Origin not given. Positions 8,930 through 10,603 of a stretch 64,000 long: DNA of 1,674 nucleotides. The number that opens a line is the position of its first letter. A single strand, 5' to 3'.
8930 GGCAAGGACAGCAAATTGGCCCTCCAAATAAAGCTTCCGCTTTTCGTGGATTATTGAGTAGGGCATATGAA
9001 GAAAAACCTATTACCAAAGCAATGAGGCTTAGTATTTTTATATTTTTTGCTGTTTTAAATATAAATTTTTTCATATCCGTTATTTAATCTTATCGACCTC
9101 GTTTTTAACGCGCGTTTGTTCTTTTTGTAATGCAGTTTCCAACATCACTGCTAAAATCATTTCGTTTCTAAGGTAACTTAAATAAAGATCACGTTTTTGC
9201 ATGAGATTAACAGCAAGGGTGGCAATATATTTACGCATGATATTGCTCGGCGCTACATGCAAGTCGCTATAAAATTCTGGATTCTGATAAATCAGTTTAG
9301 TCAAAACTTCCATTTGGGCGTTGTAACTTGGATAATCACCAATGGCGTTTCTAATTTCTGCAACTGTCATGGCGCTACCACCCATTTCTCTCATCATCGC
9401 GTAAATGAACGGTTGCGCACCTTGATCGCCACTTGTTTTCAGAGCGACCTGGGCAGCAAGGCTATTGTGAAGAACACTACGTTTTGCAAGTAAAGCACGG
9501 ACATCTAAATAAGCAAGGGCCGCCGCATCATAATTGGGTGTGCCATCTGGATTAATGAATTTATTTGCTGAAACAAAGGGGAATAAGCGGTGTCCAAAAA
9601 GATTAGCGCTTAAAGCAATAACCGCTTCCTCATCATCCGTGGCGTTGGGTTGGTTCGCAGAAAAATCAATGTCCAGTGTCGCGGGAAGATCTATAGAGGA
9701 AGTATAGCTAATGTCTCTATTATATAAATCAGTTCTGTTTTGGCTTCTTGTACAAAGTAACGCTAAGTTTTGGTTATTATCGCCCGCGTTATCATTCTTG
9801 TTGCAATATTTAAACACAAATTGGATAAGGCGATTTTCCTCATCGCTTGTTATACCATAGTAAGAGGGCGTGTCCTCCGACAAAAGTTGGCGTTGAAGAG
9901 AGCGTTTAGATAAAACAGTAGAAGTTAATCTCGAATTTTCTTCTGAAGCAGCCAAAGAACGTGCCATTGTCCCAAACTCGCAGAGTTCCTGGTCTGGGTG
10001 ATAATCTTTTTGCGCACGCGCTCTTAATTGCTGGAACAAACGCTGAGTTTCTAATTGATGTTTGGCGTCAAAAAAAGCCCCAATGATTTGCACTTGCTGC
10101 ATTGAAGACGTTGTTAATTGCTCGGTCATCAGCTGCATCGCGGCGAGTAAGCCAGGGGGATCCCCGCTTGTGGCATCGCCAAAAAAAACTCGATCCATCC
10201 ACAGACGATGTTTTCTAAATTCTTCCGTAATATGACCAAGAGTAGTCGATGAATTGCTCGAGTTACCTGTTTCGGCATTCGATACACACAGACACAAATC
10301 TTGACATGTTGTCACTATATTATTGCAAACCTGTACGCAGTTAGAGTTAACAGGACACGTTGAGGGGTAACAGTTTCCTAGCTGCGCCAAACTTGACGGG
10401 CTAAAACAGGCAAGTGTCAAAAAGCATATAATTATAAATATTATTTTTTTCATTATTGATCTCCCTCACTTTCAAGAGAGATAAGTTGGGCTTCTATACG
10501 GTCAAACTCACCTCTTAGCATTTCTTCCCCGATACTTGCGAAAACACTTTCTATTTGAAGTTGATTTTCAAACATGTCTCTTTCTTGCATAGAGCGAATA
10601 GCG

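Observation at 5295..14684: Operon of five tandem paralogs of an unrecognised exported Cys-rich family (two with Gln-rich modules), divergent from the T4BSS core genes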

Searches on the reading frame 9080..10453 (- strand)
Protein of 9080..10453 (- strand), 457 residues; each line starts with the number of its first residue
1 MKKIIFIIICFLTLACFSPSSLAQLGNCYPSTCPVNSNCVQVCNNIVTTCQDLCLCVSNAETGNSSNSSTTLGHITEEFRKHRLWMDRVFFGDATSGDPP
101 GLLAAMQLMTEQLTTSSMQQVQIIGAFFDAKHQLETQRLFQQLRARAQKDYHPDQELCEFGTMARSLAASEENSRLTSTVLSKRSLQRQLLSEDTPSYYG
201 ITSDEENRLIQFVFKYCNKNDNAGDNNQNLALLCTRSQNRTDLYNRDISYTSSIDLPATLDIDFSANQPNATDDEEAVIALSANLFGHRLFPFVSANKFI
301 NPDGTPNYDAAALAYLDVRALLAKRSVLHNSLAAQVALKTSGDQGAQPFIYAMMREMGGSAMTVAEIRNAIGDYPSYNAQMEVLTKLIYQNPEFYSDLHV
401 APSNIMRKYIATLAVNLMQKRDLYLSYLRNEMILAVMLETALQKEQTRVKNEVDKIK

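Call 3: search_protein_families(library=pfam, proteins=[window:9080-10453:-], max_evalue=1)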
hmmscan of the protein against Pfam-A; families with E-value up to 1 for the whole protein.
window:9080-10453:- (457 aa): 0 families

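Call 4: search_protein_families(library=ncbifam, proteins=[window:9080-10453:-], max_evalue=1)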
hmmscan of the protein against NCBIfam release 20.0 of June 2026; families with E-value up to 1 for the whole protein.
window:9080-10453:- (457 aa): 1 family
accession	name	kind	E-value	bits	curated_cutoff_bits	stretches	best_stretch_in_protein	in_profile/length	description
NF047804.1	LIC13305_lipo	equivalog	0.02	14.2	250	1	209-265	10-69/274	LIC13305 family lipoprotein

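Call 8: find_homologous_proteins(query=window:9080-10453:-, max_evalue=0.001)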
Query window:9080-10453:- (457 aa): 597 proteins with E <= 0.001 among 8000 candidates; the best 120 are listed.
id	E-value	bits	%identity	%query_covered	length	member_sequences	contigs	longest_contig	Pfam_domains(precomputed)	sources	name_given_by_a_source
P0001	5.2e-269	910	100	90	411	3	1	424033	-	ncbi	ncbi:MAG: hypothetical protein R3D88_03865 [Alphaproteobacteria bacterium]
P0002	5.7e-161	555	56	100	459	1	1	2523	-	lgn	-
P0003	4.4e-156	538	55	99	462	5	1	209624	-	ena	-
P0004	5.5e-155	535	54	98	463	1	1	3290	-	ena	-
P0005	1.2e-154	534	54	100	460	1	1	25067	-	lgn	-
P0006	3.9e-154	532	55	100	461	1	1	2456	-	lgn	-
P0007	1.2e-153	530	54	99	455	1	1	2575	-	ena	-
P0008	9.2e-151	521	56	94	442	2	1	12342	-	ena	-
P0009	3.1e-150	519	55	95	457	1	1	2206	-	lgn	-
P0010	3.8e-150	519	56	98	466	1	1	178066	-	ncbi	-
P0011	2.7e-149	516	52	100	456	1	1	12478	-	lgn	-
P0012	5.3e-149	515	55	93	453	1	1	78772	-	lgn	-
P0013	8.6e-149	514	54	94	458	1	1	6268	-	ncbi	-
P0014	1.1e-148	514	54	99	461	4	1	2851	-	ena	-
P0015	4.5e-147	509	54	99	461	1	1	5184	-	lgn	-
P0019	2.1e-144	500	52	99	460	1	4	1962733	-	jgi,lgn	jgi:hypothetical protein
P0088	6.2e-103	363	43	98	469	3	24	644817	-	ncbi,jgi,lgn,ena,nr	ncbi:MAG: hypothetical protein GW903_05940 [Alphaproteobacteria bacterium]|nr:hypothetical protein [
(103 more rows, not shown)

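Call 12: find_encoding_contigs(protein=P0019, flank=10000, max_places=2)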
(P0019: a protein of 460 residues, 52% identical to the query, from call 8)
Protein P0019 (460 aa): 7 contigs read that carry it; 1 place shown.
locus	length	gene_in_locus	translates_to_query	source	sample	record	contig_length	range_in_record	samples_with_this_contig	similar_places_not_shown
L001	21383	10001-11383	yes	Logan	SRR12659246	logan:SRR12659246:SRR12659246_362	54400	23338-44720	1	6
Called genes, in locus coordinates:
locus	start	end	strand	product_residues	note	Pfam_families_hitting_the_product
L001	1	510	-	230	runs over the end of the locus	-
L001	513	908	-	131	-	-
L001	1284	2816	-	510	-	-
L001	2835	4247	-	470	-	PF03743:TrbI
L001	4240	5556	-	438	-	PF12293:T4BSS_DotH_IcmK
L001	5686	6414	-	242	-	PF11393:T4BSS_DotI_IcmL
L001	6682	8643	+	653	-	-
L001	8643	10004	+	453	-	-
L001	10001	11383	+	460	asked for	-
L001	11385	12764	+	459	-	-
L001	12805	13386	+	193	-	-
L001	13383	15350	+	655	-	-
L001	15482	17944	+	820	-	PF00460:Flg_bb_rod (weak), PF22638:FlgK_D1, PF06429:Flg_bbr_C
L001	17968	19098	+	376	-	PF00669:Flagellin_N, PF00700:Flagellin_C (weak)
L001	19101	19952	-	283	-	PF07660:STN (faint)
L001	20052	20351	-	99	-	PF28014:IcmT_2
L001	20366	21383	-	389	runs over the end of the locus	PF00437:T2SSE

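Call 13: find_encoding_contigs(protein=P0088, flank=10000, max_places=2)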
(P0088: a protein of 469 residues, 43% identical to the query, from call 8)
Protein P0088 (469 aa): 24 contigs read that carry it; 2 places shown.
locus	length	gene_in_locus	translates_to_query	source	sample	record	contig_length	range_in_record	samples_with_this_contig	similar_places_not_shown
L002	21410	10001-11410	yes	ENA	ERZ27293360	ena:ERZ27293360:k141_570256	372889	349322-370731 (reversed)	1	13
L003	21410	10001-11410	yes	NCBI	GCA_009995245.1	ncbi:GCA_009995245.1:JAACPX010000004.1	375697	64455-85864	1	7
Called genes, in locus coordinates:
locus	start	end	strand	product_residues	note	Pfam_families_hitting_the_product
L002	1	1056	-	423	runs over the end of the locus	-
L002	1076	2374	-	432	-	PF03743:TrbI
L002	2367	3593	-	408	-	PF12293:T4BSS_DotH_IcmK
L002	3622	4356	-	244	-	PF11393:T4BSS_DotI_IcmL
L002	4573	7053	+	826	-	-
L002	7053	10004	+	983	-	-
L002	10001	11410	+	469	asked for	-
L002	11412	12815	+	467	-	-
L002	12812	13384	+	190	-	-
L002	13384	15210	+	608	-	-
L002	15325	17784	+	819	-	PF00460:Flg_bb_rod, PF22638:FlgK_D1, PF06429:Flg_bbr_C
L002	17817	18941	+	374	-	PF00669:Flagellin_N (weak)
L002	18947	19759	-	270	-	-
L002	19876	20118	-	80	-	PF28014:IcmT_2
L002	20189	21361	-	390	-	PF00437:T2SSE, PF13555:AAA_29 (weak)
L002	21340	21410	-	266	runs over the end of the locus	PF16932:T4SS_TraI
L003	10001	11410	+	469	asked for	-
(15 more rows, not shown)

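Call 19: find_encoding_contigs(protein=window:9080-10453:-, flank=10000, max_places=3)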
Protein window:9080-10453:- (457 aa): 2 contigs read that carry it; 2 places shown.
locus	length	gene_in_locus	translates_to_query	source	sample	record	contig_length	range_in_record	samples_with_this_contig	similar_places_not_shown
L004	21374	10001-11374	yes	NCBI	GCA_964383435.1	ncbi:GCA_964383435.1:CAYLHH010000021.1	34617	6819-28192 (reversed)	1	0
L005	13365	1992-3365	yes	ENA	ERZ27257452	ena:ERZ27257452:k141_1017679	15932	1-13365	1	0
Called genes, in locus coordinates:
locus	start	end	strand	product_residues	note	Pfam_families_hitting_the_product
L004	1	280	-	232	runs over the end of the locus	-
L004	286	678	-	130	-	-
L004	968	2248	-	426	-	-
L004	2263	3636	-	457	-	PF03743:TrbI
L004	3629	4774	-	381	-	PF12293:T4BSS_DotH_IcmK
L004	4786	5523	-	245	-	PF11393:T4BSS_DotI_IcmL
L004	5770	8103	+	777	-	-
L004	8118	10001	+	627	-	-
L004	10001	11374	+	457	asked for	-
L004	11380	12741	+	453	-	-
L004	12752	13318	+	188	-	-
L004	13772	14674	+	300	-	-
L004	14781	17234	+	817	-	PF00460:Flg_bb_rod (weak), PF22638:FlgK_D1, PF06429:Flg_bbr_C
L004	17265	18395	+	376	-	PF00669:Flagellin_N (weak)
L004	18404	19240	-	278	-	-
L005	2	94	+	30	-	?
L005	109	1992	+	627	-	-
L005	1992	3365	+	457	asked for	-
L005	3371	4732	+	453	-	-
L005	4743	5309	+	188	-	-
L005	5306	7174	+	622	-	-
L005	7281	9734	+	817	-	PF00460:Flg_bb_rod (weak), PF22638:FlgK_D1, PF06429:Flg_bbr_C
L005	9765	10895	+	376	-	PF00669:Flagellin_N (weak)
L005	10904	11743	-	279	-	-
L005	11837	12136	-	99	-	PF28014:IcmT_2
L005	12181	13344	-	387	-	PF00437:T2SSE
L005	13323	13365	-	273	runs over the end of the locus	PF16932:T4SS_TraI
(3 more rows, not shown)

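Call 24: search_protein_families(library=pfam, proteins=[L005:5306-7174:+, L001:13383-15350:+, L005:4743-5309:+, L002:13384-15210:+, L002:4573-7053:+, L002:7053-10004:+], max_evalue=0.1)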
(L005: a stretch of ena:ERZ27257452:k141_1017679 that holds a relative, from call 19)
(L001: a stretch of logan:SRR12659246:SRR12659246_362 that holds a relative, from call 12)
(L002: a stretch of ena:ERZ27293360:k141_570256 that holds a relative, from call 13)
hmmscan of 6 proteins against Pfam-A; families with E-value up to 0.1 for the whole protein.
L005:5306-7174:+ (622 aa): 1 family
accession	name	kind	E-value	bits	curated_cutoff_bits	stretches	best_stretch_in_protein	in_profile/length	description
PF01464.25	SLT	-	0.0026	17.7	21.3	1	46-79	19-52/117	Transglycosylase SLT domain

L001:13383-15350:+ (655 aa): 0 families

L005:4743-5309:+ (188 aa): 0 families

L002:13384-15210:+ (608 aa): 0 families

L002:4573-7053:+ (826 aa): 0 families

L002:7053-10004:+ (983 aa): 0 families

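Call 25: search_dna_similar(query=window:9080-10453:-, collection=plasmids, mode=protein, max_evalue=1, max_rows=20)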
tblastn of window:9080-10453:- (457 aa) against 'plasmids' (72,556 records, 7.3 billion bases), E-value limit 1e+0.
No match.

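Call 26: predict_structure(alignment_id=A2)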
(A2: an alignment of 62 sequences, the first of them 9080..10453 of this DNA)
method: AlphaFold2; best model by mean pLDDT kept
length: 457 residues; sequences in the alignment: 62
mean_pLDDT: 77.8   pTM: 0.62
mean pLDDT of the five models: 77.8, 76.4, 74.4, 73.8, 73.5
residues with pLDDT >= 90: 88; 70-90: 249; 50-70: 105; < 50: 15
segments of 3 or more residues with pLDDT < 50: 24-30, 193-196
pLDDT, mean of each block of 10 residues (from residue 1): 82 80 47 52 66 82 87 90 84 66 72 61 60 70 62 69 83 90 82 51 79 91 66 89 92 93 86 93 83 76 88 82 84 92 89 84 88 92 85 65 72 77 70 64 84 83
secondary structure, 60 per line:
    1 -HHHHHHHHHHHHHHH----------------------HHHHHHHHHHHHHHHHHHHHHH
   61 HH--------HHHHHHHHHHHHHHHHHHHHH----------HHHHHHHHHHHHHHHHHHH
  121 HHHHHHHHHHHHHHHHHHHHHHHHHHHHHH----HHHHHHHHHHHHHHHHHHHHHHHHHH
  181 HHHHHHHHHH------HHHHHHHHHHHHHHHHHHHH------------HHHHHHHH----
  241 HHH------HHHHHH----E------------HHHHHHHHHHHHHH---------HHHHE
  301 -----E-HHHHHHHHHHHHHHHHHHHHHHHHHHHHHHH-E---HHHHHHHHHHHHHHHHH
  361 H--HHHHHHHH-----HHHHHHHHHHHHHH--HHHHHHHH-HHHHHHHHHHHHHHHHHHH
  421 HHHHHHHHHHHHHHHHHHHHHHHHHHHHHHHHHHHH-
elements in order: H2-16 H39-62 H71-91 H102-150 H155-190 H197-216 H229-236 H250-255 H273-286 H296-299 H308-338 H344-361 H364-371 H377-390 H393-400 H402-456

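Call 30: fold_search(model_id=the predicted structure, library=pdb)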
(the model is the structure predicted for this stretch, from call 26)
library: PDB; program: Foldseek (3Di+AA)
matches with E <= 10: 74; with E <= 0.001: 0
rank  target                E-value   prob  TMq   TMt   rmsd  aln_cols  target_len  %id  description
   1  9ngy_AP1              2.6e-03  1.00  0.27  0.29   8.9       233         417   14  In situ cryo-EM structure of protochannel (DotA-IcmX) of the Legionella Dot/Icm T4SS machine (released 2025-09-17)
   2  7np7_D1               1.0e+00  0.04  0.10  0.10  27.6       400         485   12  Structure of an intact ESX-5 inner membrane complex, Composite C1 model (released 2021-06-02)
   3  7b9f_D                1.2e+00  0.06  0.12  0.11  27.4       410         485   12  Structure of the mycobacterial ESX-5 Type VII Secretion System hexameric pore complex (released 2021-07-07)
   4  7njl_d                1.6e+00  0.05  0.10  0.10  44.3       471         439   11  Mycobacterium smegmatis ATP synthase state 1b (released 2021-10-27)
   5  8to0_K                1.7e+00  0.05  0.12  0.13  55.2       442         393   13  48-nm repeating structure of doublets from mouse sperm flagella (released 2023-11-01)
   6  8i7r_A2               1.9e+00  0.03  0.09  0.10  53.6       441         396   12  In situ structure of axonemal doublet microtubules in mouse sperm with 48-nm repeat (released 2023-10-11)
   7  1xkp_A                2.0e+00  0.05  0.09  0.16  18.4       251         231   11  Crystal structure of the virulence factor YopN in complex with its heterodimeric chaperone SycN-YscB (released 2005-03-22)
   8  7rro_A1               2.3e+00  0.03  0.10  0.11  54.5       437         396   13  Structure of the 48-nm repeat doublet microtubule from bovine tracheal cilia (released 2021-10-27)
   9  8i7r_B2               2.6e+00  0.03  0.11  0.12  51.8       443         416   11  In situ structure of axonemal doublet microtubules in mouse sperm with 48-nm repeat (released 2023-10-11)
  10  9go6_U                2.7e+00  0.03  0.11  0.15  36.0       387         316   10  Salmonella hook-filament junction complex (released 2025-04-09)
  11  8iyj_T1               2.7e+00  0.02  0.10  0.10  55.7       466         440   11  Cryo-EM structure of the 48-nm repeat doublet microtubule from mouse sperm (released 2023-07-05)
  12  8i7r_B6               2.8e+00  0.02  0.09  0.11  50.4       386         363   13  In situ structure of axonemal doublet microtubules in mouse sperm with 48-nm repeat (released 2023-10-11)
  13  8to0_BJ               2.8e+00  0.02  0.09  0.10  53.6       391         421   14  48-nm repeating structure of doublets from mouse sperm flagella (released 2023-11-01)
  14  6fpg_F                3.5e+00  0.04  0.13  0.19  18.9       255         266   14  Structure of the Ustilago maydis chorismate mutase 1 in complex with a Zea mays kiwellin (released 2019-01-16)
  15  5ca8                  3.8e+00  0.04  0.10  0.08  21.3       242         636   13  Structures of the yeast dynamin-like GTPase Sey1p in complex with GDP (released 2015-09-16)
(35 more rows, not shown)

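Call 36: search_solved_structures(query=A2, max_evalue=10, show_alignments=3)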
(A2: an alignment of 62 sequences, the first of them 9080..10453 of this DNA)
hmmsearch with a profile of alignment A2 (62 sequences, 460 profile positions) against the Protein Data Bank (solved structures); distinct sequences matched with E-value up to 10: 0.

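Call 44: search_protein_representatives(alignment_id=A2)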
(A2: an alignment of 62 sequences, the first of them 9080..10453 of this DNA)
Query: 62 sequences, 460 profile positions. Proteins with E-value up to 0.001 (for the whole library): 1257; up to 1e-10: 1062; up to 1e-30: 792. The best 150 are listed.
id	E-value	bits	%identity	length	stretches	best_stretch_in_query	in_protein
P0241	2.6e-199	679.2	-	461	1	10-452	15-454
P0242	1.5e-190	650.3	-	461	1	8-457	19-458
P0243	1.0e-187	640.9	-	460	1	33-455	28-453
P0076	4.7e-185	632.1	-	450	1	6-456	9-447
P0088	1.8e-183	627.0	-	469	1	6-453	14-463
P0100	3.5e-174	596.3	-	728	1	50-454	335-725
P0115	1.8e-166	570.9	-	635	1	48-448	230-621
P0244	3.6e-166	569.9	-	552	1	51-449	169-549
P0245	1.7e-164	564.4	-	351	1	107-452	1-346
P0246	8.3e-164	562.1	-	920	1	45-455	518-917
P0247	1.9e-163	560.9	-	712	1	34-451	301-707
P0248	1.0e-161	555.2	-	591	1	41-455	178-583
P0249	1.6e-161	554.6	-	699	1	40-453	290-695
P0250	4.2e-161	553.2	-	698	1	69-454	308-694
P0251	3.0e-160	550.4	-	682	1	51-454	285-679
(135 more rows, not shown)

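Call 48: find_related_loci(query=A2, collection=genome_contigs, flank=10000)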
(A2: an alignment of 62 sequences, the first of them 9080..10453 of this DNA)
Query A2 (457 aa) in genome_contigs; peptide patterns used: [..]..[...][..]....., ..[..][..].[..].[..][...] (x = any residue, [..] = any of these).
230 stretches matched a pattern; 191 encode a relative of the query (tblastn E <= 1e-3); the best 80 are kept; 73 distinct loci.
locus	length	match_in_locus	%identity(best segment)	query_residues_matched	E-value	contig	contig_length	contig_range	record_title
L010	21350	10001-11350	54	1-454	6e-160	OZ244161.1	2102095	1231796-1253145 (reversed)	MAG: uncultured Micavibrio sp. isolate 3335b24b-bea8-45d1-9dde-daf9fb9c2b4f genome assembly, chromosome: 1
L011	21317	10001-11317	55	4-457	2e-159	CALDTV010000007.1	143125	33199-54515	MAG: uncultured Alphaproteobacteria bacterium isolate L3_Bin_METABAT__146_1 genome assembly, contig: c_000001105518, who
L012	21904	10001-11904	53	1-457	1e-150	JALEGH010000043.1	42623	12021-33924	MAG: Alphaproteobacteria bacterium isolate CC_bin14 k97_121767, whole genome shotgun sequence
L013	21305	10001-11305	51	1-457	3e-137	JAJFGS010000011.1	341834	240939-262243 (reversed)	MAG: Alphaproteobacteria bacterium isolate OFTM75 OFTM75_10, whole genome shotgun sequence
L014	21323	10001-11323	50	2-446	1e-137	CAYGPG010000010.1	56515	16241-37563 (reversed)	MAG TPA_asm: uncultured Micavibrio sp. isolate ERP117304_co3_150 genome assembly, contig: NODE_828_length_56515_cov_10.4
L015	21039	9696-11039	48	1-455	7e-136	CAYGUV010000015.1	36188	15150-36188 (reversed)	MAG TPA_asm: uncultured Micavibrio sp. isolate ERP117304_co2_105 genome assembly, contig: NODE_994_length_36188_cov_23.7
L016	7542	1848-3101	51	27-455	2e-135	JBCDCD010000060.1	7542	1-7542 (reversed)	MAG: Pseudomonadota bacterium isolate P01_F01_bin.99 k141_1785168_length_7542_cov_10.0000, whole genome shotgun sequence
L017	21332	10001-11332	48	1-455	8e-135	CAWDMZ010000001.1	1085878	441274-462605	MAG: uncultured Alphaproteobacteria bacterium isolate MFD03250.bin.3.33 genome assembly, contig: contig_15545, whole gen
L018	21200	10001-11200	52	54-456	3e-131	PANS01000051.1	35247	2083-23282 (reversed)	MAG: Micavibrio sp. isolate SAT2594 MHASMcontig_1179603, whole genome shotgun sequence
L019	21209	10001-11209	50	47-454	4e-129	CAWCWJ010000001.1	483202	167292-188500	MAG: uncultured Alphaproteobacteria bacterium isolate MFD03250.bin.1.140 genome assembly, contig: contig_18363, whole ge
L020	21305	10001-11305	47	1-449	1e-128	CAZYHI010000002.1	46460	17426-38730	MAG TPA_asm: uncultured Micavibrio sp. isolate SRP065251_co1_49 genome assembly, contig: NODE_391_length_46460_cov_5.023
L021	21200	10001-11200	51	42-453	7e-127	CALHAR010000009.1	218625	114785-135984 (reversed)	MAG: uncultured Alphaproteobacteria bacterium isolate H2_Bin_METABAT__102_1_1 genome assembly, contig: c_000000979180, w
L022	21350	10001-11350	45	1-455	7e-122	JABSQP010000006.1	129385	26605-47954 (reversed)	MAG: Alphaproteobacteria bacterium isolate DT_63 DT-Micavibrionaceae-1_6, whole genome shotgun sequence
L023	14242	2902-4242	45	5-454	6e-121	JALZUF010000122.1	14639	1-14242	MAG: Alphaproteobacteria bacterium isolate g1_MAG_00004 g1_MAG_00004_000000000122, whole genome shotgun sequence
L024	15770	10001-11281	45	8-457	3e-113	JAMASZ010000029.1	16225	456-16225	MAG: Alphaproteobacteria bacterium isolate g1_MAG_00008 g1_MAG_00008_000000000029, whole genome shotgun sequence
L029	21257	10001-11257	44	30-456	1e-105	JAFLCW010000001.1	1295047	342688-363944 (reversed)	MAG: Alphaproteobacteria bacterium isolate UWPOB_MICAV1 gnl_X_PMOKLDCO_1, whole genome shotgun sequence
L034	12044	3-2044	42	42-456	9e-105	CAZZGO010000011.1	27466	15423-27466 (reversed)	MAG TPA_asm: uncultured Pseudobdellovibrionaceae bacterium isolate SRP199154_co2_77 genome assembly, contig: NODE_1007_l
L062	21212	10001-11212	42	74-457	5e-90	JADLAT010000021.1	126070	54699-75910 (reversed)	MAG: Alphaproteobacteria bacterium isolate SJ137 c_000001715475, whole genome shotgun sequence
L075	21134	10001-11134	43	54-450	4e-87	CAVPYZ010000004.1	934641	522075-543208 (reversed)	MAG: uncultured Alphaproteobacteria bacterium isolate MFD03250.bin.1.142 genome assembly, contig: contig_8933, whole gen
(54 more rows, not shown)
